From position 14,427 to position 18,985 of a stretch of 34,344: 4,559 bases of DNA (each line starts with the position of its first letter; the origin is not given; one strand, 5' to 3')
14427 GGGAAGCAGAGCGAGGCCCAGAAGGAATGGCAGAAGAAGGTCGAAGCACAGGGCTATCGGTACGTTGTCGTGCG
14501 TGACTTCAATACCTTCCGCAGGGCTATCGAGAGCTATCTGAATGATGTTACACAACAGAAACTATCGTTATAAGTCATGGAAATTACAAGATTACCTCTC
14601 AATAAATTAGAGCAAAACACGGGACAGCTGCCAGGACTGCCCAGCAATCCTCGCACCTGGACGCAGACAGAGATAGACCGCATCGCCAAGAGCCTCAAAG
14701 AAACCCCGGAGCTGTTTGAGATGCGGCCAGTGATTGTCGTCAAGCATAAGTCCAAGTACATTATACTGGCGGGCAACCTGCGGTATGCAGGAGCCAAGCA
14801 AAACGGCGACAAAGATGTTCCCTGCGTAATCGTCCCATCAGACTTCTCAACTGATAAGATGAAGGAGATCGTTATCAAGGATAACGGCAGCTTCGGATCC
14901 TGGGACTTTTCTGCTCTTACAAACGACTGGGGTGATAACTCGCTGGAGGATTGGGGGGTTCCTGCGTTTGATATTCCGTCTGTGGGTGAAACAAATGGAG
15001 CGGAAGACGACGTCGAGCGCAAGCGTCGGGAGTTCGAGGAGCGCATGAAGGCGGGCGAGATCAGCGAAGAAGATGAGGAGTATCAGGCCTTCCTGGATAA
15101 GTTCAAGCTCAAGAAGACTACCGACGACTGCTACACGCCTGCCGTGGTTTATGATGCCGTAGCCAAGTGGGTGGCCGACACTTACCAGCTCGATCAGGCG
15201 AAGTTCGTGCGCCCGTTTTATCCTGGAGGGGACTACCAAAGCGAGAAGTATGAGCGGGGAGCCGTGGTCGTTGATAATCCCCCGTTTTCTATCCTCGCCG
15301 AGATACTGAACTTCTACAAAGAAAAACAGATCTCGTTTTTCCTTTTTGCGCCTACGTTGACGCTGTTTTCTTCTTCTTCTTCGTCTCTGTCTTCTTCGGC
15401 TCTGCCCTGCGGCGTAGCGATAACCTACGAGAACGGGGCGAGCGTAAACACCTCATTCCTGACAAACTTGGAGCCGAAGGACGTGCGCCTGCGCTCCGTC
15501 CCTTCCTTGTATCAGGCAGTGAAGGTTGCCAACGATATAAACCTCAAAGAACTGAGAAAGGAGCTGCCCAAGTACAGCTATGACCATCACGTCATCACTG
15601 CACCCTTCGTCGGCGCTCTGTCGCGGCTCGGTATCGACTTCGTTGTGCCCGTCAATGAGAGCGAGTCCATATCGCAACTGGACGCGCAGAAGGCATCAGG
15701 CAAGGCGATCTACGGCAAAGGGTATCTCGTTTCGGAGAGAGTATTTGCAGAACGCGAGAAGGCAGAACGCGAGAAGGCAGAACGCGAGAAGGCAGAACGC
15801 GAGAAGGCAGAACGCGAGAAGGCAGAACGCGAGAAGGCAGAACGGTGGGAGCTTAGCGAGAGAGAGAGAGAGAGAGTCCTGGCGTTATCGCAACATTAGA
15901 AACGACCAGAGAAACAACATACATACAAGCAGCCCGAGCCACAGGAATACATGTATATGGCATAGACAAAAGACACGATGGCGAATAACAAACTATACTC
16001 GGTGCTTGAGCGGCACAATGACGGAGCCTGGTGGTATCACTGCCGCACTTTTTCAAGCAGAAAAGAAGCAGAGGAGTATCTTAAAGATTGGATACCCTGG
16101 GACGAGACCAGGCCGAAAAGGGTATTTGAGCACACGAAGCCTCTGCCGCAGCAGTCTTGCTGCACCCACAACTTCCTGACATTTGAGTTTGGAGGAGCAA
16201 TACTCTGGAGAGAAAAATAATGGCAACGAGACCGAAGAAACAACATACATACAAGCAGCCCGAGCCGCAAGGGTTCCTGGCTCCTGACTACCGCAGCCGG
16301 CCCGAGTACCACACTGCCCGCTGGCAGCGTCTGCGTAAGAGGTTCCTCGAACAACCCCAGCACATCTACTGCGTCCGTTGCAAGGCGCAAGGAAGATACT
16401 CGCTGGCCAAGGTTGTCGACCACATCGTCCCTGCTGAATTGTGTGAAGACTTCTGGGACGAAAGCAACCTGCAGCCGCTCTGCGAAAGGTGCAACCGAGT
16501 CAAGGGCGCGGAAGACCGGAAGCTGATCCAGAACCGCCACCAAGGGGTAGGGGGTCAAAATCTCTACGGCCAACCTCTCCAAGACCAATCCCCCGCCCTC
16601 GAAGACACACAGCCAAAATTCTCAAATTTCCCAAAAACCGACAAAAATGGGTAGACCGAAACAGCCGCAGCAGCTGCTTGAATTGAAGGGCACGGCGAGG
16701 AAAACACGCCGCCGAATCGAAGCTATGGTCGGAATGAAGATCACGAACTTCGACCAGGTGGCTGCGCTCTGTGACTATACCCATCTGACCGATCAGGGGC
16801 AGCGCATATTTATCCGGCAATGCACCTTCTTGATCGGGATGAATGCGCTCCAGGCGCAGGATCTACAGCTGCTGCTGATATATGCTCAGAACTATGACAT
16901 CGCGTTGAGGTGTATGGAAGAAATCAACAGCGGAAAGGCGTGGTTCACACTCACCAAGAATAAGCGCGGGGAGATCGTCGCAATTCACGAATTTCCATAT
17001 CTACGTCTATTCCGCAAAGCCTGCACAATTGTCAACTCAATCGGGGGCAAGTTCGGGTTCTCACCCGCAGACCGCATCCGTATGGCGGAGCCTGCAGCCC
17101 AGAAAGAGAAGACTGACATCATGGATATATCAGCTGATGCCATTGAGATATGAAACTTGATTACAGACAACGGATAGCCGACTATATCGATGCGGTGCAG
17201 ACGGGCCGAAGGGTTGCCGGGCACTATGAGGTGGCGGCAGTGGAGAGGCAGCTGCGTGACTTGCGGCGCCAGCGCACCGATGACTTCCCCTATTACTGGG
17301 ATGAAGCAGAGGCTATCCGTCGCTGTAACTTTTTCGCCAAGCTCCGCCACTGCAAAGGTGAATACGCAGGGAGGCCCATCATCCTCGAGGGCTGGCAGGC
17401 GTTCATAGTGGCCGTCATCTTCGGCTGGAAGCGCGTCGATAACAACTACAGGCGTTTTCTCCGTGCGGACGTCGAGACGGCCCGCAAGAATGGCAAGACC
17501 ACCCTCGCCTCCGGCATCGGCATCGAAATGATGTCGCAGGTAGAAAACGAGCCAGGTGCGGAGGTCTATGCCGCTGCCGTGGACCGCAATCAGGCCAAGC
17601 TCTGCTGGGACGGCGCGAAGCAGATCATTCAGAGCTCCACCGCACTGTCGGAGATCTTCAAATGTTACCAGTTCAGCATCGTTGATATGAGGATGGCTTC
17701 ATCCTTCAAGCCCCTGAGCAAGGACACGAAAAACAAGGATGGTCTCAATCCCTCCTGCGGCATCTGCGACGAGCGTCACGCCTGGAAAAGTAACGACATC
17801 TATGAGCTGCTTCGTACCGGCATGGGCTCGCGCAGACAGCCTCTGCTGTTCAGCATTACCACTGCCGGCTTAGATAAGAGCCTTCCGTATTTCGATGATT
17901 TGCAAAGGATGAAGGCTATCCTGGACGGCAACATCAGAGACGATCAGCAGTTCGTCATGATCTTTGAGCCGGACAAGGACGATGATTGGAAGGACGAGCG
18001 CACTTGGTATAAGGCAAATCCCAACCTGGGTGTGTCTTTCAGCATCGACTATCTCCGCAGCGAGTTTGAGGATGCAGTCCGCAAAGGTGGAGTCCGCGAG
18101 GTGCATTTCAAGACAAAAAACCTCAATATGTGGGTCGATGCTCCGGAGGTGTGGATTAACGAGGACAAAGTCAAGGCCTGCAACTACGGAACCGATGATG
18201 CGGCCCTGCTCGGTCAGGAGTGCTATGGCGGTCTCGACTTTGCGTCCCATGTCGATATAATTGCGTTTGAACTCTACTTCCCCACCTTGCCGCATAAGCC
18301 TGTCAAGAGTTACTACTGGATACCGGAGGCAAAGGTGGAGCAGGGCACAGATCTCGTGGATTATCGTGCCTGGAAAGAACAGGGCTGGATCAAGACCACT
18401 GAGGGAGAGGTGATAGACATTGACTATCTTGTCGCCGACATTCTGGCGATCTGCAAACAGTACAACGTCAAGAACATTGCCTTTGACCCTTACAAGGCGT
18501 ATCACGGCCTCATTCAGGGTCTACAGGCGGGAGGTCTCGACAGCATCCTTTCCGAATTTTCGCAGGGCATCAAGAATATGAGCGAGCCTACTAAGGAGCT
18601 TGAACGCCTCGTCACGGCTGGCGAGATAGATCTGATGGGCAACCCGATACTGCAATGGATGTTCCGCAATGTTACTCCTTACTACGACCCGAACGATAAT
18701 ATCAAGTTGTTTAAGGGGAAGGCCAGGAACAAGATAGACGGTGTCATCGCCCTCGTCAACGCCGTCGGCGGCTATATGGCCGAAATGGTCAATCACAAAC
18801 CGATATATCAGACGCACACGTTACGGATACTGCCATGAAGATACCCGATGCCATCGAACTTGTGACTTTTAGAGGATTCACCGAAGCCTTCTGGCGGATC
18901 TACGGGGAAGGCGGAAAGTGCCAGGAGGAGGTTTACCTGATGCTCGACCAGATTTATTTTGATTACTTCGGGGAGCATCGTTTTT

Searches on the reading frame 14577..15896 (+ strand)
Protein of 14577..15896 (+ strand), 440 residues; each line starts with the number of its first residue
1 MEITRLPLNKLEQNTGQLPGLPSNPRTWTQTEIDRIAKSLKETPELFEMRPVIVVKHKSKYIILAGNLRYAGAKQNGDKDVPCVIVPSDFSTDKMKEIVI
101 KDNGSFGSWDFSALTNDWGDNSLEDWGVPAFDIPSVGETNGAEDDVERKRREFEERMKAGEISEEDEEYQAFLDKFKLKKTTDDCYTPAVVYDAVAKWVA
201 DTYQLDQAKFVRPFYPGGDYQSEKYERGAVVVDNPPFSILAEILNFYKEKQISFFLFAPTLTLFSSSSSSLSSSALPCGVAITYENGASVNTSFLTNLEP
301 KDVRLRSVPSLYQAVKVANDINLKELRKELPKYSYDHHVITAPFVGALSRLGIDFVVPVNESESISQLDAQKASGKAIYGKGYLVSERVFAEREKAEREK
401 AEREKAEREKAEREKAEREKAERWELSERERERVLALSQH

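Call 10: search_protein_families(library=phrogs, proteins=[window:14577-15896:+], max_evalue=0.001)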
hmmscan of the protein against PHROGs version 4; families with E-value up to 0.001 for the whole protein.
window:14577-15896:+ (440 aa): 11 families
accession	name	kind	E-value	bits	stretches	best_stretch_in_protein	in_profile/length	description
phrog_21498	-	unknown function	2e-79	267.8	1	159-437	13-268/270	-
phrog_17622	-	unknown function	2.3e-26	93.6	1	9-129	12-133/222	-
phrog_940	-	DNA, RNA and nucleotide metabolism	5.1e-16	59.9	1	13-158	9-149/388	nuclease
phrog_498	-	other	7.9e-14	52.1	1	4-158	36-185/633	DNA methyltransferase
phrog_620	-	DNA, RNA and nucleotide metabolism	5.6e-13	50.5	1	14-187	13-186/217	ParB-like partition protein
phrog_8071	-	DNA, RNA and nucleotide metabolism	9e-13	49.2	1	18-175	15-173/389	ParB-like partition protein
phrog_3264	-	DNA, RNA and nucleotide metabolism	3.2e-06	28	1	26-103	65-138/337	ParB-like partition protein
phrog_6218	-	DNA, RNA and nucleotide metabolism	3.3e-06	27.5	1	22-94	17-87/506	ParB-like partition protein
phrog_4715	-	DNA, RNA and nucleotide metabolism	3.5e-06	26.7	1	29-103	167-237/630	ParB-like partition protein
phrog_18056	-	DNA, RNA and nucleotide metabolism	1.2e-05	25.4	1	23-101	16-88/387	ParB-like partition nuclease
phrog_9353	-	unknown function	0.00011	23.2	1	22-180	23-181/245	-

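Call 76: search_protein_families(library=pfam, proteins=[window:14577-15896:+], max_evalue=0.01)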
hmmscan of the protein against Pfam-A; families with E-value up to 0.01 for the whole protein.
window:14577-15896:+ (440 aa): 1 family
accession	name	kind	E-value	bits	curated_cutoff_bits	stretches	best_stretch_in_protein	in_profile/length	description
PF02195.25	ParB_N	-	2.6e-05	24.6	26.3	1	23-98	16-88/95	ParB N-terminal domain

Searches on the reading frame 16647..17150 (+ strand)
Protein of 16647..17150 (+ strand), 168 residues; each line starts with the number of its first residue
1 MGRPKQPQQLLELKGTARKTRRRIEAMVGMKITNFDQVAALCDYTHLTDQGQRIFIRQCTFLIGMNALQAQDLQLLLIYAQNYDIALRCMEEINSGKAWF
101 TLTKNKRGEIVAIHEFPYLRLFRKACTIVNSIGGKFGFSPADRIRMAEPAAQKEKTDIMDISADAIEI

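Call 18: search_protein_families(library=phrogs, proteins=[window:16647-17150:+], max_evalue=0.01)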
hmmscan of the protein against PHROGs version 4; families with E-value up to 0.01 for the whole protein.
window:16647-17150:+ (168 aa): 1 family
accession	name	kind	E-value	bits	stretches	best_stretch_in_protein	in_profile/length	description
phrog_83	-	head and packaging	4.2e-17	63.4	1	1-160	42-196/246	terminase small subunit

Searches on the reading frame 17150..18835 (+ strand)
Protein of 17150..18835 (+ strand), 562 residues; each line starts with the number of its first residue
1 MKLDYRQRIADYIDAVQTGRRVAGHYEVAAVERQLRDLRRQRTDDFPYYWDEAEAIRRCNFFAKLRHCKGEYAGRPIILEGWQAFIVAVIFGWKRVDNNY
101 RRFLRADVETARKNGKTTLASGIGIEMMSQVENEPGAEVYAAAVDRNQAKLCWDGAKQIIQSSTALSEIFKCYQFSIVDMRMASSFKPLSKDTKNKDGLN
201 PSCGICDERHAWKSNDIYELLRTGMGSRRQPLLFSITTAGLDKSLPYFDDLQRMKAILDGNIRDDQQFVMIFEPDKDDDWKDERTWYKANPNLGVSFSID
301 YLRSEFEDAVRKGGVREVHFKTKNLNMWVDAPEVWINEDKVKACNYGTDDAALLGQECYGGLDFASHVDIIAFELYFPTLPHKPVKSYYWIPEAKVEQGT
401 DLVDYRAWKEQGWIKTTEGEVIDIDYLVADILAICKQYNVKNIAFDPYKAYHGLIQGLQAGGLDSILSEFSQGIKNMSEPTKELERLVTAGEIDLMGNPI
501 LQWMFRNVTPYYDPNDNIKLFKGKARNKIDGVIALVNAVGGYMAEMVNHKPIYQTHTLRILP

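Call 10: search_protein_families(library=phrogs, proteins=[window:17150-18835:+], max_evalue=0.001)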
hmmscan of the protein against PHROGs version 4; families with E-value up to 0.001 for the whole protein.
window:17150-18835:+ (562 aa): 6 families
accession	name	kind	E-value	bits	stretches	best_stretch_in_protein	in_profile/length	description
phrog_9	-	head and packaging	2.2e-149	500.8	1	11-549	169-670/812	terminase large subunit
phrog_2699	-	head and packaging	1.7e-83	281.1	1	252-554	3-305/315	terminase large subunit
phrog_4914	-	head and packaging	4.7e-39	135.2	1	7-203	9-212/213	terminase large subunit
phrog_10517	-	head and packaging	2.8e-30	106.4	1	7-184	35-196/207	terminase large subunit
phrog_7331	-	head and packaging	7.9e-22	78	1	469-549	19-99/113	terminase large subunit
phrog_37124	-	unknown function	1.1e-06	29.5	1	362-478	1-132/143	-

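Call 75: search_dna_similar(query=window:17150-18835:+, collection=phages, mode=protein, max_rows=15)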
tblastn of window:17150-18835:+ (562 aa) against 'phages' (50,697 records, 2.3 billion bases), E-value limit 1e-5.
Records with a match: 2872; places in all: 2875; records where one place covers at least 80% of the query: 2012.
Best place of each record, by identity: <60% 2872.
By first word of the organism name: Streptococcus 446; Lactococcus 396; Staphylococcus 283; Vibrio 223; Mycobacterium 156; Enterococcus 146; Paenibacillus 110; Arthrobacter 109; Gordonia 97; Lactobacillus 75; and 108 more.
By host as written in the record: - 326; Lactococcus lactis 235; Streptococcus thermophilus 123; Mycobacterium smegmatis mc2 155 108; Staphylococcus aureus 78; Arthrobacter sp. ATCC 21022 62; Gordonia terrae 3612 56; Ralstonia solanacearum 49; and 782 more.
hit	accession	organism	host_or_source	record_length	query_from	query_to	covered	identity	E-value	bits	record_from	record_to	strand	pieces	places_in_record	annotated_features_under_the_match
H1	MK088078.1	Marinobacter phage AS1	Marinobacter sp. D1S9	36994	1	540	96%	36.9%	3e-94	321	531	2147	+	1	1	terminase large subunit | P27 family terminase small subunit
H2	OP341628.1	Geobacillus phage vB_GthS_PK5.1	Geobacillus thermodenitrificans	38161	1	544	97%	36.4%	4e-83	289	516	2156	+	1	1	terminase large subunit | terminase small subunit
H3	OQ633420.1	Pseudomonas phage PotUPM1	Pseudomonas otitidis NK1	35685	12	546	95%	36.7%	6e-88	303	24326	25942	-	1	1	terminase large subunit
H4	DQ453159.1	Geobacillus virus E2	Geobacillus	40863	7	539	95%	36.8%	9e-83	288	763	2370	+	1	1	putative terminase large subunit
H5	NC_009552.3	Geobacillus virus E2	Geobacillus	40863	7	539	95%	36.8%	9e-83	288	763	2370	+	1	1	terminase large subunit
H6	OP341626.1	Geobacillus phage vB_GthS_PK3.5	Geobacillus thermodenitrificans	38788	6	538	95%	36.6%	2e-81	284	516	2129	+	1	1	terminase large subunit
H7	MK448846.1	Streptococcus phage Javan122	Streptococcus dysgalactiae ...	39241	49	553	90%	38.6%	3e-90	309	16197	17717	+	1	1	terminase large subunit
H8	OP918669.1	Bacillus phage yong1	Bacillus subtilis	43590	6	538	95%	36.5%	3e-81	283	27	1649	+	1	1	terminase large subunit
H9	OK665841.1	Burkholderia phage BgVeeders33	Burkholderia gladioli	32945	12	543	95%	36.6%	9e-83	288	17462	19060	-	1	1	terminase large subunit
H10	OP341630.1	Geobacillus phage vB_GthS_PT9.1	Geobacillus thermodenitrificans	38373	6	538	95%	36.5%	1e-80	282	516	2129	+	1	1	terminase large subunit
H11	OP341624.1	Geobacillus phage vB_GthS_NIIg9.7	Geobacillus thermodenitrificans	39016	6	538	95%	36.5%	1e-80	282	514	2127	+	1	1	terminase large subunit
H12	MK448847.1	Streptococcus phage Javan124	Streptococcus dysgalactiae ERR084975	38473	49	553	90%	38.4%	6e-90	308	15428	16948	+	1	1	terminase large subunit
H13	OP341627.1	Geobacillus phage vB_GthS_PK3.6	Geobacillus thermodenitrificans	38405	6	538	95%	36.3%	1e-74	264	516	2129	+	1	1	terminase large subunit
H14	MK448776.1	Streptococcus phage Javan49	Streptococcus agalactiae GB00901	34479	50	558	91%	38.0%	1e-88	305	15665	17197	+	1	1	terminase large subunit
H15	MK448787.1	Streptococcus phage Javan51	Streptococcus agalactiae GD201008-001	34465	50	558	91%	38.0%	3e-88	304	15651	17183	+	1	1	terminase large subunit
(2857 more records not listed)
